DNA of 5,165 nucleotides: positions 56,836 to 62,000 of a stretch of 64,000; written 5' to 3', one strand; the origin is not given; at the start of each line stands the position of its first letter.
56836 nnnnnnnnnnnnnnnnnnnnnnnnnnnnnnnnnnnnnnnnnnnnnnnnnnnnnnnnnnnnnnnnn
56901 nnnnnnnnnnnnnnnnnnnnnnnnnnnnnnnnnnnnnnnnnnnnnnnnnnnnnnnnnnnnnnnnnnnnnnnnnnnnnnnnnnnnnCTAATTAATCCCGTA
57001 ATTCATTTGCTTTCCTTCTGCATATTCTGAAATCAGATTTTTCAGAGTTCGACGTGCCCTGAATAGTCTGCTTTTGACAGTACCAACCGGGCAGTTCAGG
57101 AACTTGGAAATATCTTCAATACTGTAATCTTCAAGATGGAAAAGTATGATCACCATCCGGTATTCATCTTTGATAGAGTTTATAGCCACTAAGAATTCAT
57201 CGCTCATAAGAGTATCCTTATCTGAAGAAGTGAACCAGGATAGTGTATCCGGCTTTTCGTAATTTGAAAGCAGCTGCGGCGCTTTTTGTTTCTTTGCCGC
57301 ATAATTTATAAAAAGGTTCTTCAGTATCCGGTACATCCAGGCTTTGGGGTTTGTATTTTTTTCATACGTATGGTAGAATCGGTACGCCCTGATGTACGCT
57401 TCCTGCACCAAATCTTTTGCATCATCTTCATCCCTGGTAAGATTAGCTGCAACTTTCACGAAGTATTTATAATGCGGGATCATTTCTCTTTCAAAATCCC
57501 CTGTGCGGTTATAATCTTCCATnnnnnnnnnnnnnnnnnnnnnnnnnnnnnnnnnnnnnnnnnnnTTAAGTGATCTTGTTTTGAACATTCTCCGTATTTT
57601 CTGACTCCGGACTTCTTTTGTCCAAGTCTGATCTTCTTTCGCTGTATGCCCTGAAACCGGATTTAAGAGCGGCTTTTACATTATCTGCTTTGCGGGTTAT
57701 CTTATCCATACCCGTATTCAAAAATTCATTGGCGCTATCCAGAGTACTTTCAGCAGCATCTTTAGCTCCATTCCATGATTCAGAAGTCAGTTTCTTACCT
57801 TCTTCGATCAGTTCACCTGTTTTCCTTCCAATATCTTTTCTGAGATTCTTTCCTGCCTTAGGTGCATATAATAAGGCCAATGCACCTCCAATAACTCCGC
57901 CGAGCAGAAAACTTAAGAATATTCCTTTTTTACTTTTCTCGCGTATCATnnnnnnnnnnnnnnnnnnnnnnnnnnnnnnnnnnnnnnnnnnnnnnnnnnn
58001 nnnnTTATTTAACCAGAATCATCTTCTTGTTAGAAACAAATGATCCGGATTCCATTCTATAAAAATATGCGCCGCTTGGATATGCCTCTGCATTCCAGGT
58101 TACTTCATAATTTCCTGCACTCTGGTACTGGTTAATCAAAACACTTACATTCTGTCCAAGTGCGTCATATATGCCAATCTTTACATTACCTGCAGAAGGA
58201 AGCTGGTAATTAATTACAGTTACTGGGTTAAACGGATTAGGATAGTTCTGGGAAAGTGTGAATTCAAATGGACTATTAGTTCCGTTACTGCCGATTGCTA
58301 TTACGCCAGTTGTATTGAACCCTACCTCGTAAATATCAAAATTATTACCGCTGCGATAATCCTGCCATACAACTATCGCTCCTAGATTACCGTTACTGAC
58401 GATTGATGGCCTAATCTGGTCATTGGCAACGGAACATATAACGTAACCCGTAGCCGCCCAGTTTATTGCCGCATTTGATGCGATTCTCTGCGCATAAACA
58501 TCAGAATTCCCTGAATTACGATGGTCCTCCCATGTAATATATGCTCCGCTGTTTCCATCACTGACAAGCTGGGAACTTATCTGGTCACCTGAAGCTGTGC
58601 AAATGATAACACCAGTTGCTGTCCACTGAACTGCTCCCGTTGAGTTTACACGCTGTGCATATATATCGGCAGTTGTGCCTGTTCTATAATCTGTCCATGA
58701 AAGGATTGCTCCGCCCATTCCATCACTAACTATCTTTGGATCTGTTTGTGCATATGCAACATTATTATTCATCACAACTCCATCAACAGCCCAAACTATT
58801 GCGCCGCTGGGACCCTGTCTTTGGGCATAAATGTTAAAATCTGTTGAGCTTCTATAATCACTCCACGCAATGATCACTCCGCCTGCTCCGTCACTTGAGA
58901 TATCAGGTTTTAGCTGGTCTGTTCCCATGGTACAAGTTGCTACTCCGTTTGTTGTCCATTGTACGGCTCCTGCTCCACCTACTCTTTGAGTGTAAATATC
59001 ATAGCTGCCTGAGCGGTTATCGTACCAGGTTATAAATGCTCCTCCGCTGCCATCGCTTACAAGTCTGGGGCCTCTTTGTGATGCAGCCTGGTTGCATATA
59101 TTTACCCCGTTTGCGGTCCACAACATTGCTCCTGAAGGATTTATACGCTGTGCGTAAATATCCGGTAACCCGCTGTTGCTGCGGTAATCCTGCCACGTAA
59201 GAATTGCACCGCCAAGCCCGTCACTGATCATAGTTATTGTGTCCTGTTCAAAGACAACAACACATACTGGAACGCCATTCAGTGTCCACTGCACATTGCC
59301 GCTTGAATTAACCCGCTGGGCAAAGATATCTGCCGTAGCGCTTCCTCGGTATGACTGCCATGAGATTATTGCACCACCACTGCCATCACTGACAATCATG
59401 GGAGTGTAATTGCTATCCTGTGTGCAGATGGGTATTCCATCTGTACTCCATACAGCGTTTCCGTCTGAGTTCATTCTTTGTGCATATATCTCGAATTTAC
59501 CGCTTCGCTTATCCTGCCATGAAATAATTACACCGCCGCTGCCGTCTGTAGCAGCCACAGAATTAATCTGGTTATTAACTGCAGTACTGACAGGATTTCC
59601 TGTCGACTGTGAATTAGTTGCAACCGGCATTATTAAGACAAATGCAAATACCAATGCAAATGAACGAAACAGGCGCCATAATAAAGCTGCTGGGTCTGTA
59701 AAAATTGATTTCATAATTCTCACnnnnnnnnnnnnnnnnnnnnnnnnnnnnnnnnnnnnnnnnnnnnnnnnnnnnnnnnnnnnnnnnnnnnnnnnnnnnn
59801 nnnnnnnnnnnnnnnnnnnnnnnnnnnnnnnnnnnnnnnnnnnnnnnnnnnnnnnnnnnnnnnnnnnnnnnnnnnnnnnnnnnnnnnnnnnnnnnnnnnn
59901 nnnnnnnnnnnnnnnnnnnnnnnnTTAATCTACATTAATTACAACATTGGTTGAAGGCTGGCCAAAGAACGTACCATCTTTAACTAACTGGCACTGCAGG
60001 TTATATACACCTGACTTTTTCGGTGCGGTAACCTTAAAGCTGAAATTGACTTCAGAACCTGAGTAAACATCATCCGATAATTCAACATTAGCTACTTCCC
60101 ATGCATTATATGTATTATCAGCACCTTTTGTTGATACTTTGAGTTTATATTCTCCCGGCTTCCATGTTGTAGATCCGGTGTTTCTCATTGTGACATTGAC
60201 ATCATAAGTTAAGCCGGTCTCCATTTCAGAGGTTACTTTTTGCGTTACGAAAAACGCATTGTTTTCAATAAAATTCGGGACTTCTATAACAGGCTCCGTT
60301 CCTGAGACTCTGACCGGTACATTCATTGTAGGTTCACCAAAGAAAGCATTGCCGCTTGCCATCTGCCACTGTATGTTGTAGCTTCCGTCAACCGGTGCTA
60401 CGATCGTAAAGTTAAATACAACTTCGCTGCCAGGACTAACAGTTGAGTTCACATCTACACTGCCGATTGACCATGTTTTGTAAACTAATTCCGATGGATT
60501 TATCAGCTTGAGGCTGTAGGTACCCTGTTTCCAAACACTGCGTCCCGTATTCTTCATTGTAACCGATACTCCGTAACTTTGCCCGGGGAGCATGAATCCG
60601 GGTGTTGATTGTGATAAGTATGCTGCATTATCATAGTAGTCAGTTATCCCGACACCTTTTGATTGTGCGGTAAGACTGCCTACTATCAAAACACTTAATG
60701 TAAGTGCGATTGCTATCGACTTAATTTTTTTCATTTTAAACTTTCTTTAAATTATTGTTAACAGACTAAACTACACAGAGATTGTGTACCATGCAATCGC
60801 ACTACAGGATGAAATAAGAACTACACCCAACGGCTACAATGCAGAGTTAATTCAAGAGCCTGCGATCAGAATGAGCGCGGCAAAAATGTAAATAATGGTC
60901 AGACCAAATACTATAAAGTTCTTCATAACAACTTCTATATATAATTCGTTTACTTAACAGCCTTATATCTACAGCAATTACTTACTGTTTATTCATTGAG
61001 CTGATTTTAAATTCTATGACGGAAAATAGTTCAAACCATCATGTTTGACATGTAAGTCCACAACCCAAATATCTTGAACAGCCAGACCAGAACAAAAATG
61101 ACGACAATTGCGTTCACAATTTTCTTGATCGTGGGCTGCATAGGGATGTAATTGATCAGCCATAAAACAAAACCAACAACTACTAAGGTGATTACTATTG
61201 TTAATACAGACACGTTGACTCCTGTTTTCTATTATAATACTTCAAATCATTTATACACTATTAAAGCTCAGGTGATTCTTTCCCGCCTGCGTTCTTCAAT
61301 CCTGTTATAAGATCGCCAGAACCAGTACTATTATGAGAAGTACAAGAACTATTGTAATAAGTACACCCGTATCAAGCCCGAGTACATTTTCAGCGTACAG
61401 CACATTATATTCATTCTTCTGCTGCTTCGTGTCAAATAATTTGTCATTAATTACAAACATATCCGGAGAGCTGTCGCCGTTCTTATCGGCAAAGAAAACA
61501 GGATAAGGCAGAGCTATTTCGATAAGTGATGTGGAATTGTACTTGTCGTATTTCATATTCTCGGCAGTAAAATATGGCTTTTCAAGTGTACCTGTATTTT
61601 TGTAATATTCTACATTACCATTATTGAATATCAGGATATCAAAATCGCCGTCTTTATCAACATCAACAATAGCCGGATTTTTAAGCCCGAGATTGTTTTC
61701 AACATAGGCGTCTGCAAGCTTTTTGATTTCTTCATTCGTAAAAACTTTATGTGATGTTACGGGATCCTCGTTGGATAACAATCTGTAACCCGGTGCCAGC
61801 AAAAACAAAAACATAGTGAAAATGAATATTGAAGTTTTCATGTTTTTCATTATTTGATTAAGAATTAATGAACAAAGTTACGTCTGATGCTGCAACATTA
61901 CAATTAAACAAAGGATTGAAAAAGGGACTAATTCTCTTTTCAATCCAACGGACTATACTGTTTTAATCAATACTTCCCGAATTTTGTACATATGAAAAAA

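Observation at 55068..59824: Module B: a T9SS repeat protein, YtxH, ECF sigma, tandem lmo0937 micro-proteins and a lipoprotein as one co-oriented unit with no recognisable anti-sigma factor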

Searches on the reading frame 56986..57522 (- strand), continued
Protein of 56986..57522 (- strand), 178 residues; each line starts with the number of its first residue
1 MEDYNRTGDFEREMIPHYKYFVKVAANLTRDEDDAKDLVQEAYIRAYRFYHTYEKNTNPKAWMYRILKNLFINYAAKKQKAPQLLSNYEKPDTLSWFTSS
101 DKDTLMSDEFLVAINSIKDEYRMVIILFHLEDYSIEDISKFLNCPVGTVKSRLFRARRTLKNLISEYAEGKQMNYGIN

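Call 32: find_encoding_contigs(protein=P0010, flank=6000, max_places=2)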
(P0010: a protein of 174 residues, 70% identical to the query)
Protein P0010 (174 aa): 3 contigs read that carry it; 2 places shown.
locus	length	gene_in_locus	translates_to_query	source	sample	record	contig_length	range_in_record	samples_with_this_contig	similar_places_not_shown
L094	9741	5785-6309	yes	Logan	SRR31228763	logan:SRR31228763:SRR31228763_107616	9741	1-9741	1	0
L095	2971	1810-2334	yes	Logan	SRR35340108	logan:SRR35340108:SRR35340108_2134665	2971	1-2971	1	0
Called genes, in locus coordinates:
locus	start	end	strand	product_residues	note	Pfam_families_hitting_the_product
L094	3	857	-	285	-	?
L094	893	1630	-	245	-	PF22113:Mtrc-MtrF_II-IV_dom (faint), PF13435:Cytochrome_C554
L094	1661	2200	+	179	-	PF13517:FG-GAP_3 (weak)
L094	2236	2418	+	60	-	-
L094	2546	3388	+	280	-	PF16158:N_BRCA1_IG (weak)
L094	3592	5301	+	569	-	PF18962:Por_Secre_tail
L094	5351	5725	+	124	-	PF12732:YtxH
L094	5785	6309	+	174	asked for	PF04542:Sigma70_r2, PF08281:Sigma70_r4_2, PF04545:Sigma70_r4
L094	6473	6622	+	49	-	PF18919:DUF5670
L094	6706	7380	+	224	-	-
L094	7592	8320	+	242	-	PF13505:OMP_b-brl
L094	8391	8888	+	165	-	-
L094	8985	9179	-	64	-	-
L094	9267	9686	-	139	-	PF08570:DUF1761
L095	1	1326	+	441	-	?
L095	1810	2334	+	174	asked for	PF04542:Sigma70_r2, PF08281:Sigma70_r4_2, PF04545:Sigma70_r4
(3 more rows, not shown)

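Call 66: list_cluster_members(proteins=[P0001, P0013, P0017, P0077])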
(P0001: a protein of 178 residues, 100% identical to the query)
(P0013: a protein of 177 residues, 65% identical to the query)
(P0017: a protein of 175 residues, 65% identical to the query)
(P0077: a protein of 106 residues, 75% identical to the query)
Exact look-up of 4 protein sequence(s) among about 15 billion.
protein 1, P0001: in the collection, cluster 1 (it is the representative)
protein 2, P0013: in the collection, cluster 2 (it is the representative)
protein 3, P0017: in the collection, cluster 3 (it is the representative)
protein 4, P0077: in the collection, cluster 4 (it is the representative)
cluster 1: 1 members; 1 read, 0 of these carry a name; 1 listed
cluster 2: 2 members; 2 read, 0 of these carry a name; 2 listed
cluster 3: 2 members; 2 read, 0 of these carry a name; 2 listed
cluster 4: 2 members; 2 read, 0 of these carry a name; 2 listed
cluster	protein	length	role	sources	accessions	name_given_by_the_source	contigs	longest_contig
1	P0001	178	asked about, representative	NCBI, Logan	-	-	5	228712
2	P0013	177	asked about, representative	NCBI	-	-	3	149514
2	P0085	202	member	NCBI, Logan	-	-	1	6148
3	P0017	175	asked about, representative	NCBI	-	-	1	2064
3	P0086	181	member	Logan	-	-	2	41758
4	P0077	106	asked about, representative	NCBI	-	-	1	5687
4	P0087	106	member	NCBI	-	-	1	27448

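Call 70: search_protein_families(library=pfam, max_evalue=0.01, proteins=[L003:6556-6828:+, L009:6537-6794:+, L025:6632-7474:+, L035:6552-7388:+, L045:6589-7416:+, L059:6582-7415:+, L076:6616-6843:+, L004:6556-7392:+, L033:6598-7503:+, L006:6621-6854:+])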
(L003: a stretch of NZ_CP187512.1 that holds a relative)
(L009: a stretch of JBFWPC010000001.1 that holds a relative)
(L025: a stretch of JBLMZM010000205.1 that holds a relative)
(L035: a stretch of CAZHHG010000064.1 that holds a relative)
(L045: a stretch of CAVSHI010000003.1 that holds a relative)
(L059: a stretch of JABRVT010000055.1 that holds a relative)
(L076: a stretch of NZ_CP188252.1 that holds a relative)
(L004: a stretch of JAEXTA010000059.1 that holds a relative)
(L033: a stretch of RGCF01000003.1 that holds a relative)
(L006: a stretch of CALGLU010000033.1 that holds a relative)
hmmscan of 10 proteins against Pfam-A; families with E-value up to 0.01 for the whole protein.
L003:6556-6828:+ (90 aa): 1 family
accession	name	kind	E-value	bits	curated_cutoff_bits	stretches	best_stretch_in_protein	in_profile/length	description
PF03872.18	RseA_N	-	0.007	17.3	24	1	24-87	5-64/87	Anti sigma-E protein RseA, N-terminal domain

L009:6537-6794:+ (85 aa): 1 family
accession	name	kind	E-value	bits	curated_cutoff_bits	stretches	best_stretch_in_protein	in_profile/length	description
PF13490.11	zf-HC2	-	0.0012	19.4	22.2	1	18-48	4-34/35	Putative zinc-finger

L025:6632-7474:+ (280 aa): 0 families

L035:6552-7388:+ (278 aa): 0 families

L045:6589-7416:+ (275 aa): 1 family
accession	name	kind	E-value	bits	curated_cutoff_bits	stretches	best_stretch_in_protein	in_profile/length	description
PF13490.11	zf-HC2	-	2.4e-07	31.2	22.2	1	3-37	1-35/35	Putative zinc-finger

L059:6582-7415:+ (277 aa): 2 families
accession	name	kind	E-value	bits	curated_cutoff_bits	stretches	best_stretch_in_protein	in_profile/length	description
PF14285.11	DUF4367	-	6.4e-08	33.5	22.1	1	194-274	29-110/110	Domain of unknown function (DUF4367)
PF13490.11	zf-HC2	-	0.0018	18.8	22.2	1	4-38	1-35/35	Putative zinc-finger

L076:6616-6843:+ (75 aa): 1 family
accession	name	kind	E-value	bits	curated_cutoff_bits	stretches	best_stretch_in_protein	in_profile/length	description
PF13490.11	zf-HC2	-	6.1e-10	39.4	22.2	1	4-37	1-34/35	Putative zinc-finger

L004:6556-7392:+ (278 aa): 0 families

L033:6598-7503:+ (301 aa): 0 families

L006:6621-6854:+ (77 aa): 0 families

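Call 94: find_encoding_contigs(protein=P0024, flank=4000, max_places=1)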
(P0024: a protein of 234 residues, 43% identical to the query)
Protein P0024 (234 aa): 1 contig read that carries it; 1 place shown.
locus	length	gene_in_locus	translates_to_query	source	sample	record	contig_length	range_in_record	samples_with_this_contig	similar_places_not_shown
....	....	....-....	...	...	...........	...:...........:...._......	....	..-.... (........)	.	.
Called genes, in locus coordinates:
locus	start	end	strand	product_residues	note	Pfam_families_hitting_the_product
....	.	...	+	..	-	?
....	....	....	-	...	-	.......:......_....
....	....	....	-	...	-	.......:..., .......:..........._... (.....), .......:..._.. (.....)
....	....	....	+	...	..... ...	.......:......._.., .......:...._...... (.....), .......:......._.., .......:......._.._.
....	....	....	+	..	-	-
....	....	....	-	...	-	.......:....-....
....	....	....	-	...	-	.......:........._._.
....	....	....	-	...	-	-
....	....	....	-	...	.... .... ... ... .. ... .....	?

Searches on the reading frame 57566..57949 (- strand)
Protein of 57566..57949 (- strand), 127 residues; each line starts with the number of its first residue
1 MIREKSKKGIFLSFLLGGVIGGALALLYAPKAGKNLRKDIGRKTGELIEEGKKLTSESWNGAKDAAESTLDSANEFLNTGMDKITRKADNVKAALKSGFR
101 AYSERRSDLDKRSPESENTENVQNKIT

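Call 7: search_protein_families(library=pfam, max_evalue=0.01, proteins=[window:57566-57949:-])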
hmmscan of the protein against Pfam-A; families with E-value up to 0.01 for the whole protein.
window:57566-57949:- (127 aa): 1 family
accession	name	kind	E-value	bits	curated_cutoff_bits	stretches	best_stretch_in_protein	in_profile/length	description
PF12732.12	YtxH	-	4.1e-16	59.6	37.5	1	11-84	1-70/71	YtxH-like protein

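Call 8: search_protein_families(library=ncbifam, max_evalue=0.01, proteins=[window:57566-57949:-])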
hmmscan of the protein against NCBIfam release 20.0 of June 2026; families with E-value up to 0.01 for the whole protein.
window:57566-57949:- (127 aa): 2 families
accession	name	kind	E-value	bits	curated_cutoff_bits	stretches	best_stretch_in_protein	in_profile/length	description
NF041669.1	GvpT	domain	2.3e-07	31.4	80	1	15-118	6-106/123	GvpT/GvpP family gas vesicle accessory protein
NF053524.1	thylo_ssl2009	equivalog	0.0071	17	58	1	7-91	8-88/90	ssl2009 family thylakoid membrane protein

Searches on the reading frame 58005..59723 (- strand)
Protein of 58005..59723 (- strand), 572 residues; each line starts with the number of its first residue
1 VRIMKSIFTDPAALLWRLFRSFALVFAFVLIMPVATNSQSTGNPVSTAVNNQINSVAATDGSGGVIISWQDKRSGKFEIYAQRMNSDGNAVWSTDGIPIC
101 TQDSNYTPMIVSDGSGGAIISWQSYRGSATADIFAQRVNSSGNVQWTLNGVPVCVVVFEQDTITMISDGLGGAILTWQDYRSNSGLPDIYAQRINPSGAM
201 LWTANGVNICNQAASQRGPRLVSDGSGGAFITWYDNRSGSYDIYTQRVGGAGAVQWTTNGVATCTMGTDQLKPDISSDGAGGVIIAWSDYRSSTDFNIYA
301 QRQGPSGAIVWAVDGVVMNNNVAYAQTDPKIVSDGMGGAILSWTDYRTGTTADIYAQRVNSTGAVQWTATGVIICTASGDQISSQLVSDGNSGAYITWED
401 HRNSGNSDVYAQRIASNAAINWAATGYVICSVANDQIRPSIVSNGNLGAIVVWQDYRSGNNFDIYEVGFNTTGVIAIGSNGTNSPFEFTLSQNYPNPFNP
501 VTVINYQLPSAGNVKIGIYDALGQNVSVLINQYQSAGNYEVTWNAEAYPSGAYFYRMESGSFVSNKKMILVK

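Call 7: search_protein_families(library=pfam, max_evalue=0.01, proteins=[window:58005-59723:-])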
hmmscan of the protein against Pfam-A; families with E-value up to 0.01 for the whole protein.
window:58005-59723:- (572 aa): 3 families
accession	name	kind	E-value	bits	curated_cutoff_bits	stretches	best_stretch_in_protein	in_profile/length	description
PF18962.6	Por_Secre_tail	-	8.5e-10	39.2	27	1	494-569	2-74/75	Secretion system C-terminal sorting domain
PF13860.13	FlgD_ig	-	0.00018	21.9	27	1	509-558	20-74/79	FlgD Ig-like domain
PF03640.20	Lipoprotein_15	-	0.0054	16.6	24.4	0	251-282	7-38/47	Secreted repeat of unknown function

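Call 8: search_protein_families(library=ncbifam, max_evalue=0.01, proteins=[window:58005-59723:-])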
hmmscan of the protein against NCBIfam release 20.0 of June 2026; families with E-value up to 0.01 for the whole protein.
window:58005-59723:- (572 aa): 3 families
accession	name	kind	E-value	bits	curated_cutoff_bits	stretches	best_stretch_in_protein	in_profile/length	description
TIGR04275.1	beta_prop_Msarc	repeat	1.1e-11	44.3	85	0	392-410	17-34/40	beta-propeller repeat protein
TIGR04183.1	Por_Secre_tail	domain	3.6e-10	39.7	23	1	494-570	2-71/72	T9SS type A sorting domain-containing protein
NF052323.1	T9SSA_dep_M6i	equivalog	9.8e-08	30.4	600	1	492-561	959-1027/1043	T9SS-dependent M6-like inactivated metalloprotease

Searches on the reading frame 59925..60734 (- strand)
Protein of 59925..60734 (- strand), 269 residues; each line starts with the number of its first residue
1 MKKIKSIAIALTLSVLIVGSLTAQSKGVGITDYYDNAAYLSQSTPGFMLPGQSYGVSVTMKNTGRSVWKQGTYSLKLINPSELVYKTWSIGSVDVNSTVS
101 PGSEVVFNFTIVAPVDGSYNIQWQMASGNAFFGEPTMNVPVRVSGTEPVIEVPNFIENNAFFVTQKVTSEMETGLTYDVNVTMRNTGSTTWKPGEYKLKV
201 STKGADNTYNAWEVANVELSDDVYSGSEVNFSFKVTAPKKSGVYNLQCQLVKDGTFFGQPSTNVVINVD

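Call 87: search_protein_families(library=pfam, max_evalue=0.01, proteins=[window:59925-60734:-])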
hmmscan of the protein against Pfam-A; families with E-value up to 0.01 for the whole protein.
window:59925-60734:- (269 aa): 6 families
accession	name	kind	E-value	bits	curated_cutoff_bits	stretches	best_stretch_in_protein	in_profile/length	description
PF16158.11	N_BRCA1_IG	-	9.9e-16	58.7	28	2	169-260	6-101/108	Ig-like domain from next to BRCA1 gene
PF02018.23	CBM_4_9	-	2.4e-07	31.6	25.9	1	49-116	19-76/136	Carbohydrate binding domain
PF07705.17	CARDB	-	2.5e-06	28.1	22.7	0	43-129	10-87/101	CARDB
PF13473.12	Cupredoxin_1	-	0.00049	20.5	27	0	195-253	42-97/104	Cupredoxin-like domain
PF10633.15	NPCBM_assoc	-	0.00094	19.8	24.4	0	50-116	3-63/78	NPCBM-associated, NEW3 domain of alpha-galactosidase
PF16569.11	GramPos_pilinBB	-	0.0081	17.5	30.5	0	155-233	12-90/116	Gram-positive pilin backbone subunit 2, Cna-B-like domain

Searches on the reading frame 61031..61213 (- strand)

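Call 87: search_protein_families(library=pfam, max_evalue=0.01, proteins=[window:61031-61213:-])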
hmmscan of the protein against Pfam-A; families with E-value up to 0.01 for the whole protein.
window:61031-61213:- (60 aa): 1 family
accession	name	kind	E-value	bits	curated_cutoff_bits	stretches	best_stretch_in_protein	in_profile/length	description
PF11346.13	DUF3149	-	0.0059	16.6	23.2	1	1-19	12-30/40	Protein of unknown function (DUF3149)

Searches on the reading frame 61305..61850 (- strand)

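Call 87: search_protein_families(library=pfam, max_evalue=0.01, proteins=[window:61305-61850:-])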
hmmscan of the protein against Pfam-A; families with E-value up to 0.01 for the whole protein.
window:61305-61850:- (181 aa): 2 families
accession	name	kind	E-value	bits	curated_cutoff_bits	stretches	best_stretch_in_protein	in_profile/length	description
PF13517.12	FG-GAP_3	-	7.3e-07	30.1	26.9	1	63-133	1-61/61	FG-GAP-like repeat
PF01839.29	FG-GAP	-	0.0087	16.4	22.1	0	60-86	6-31/37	FG-GAP repeat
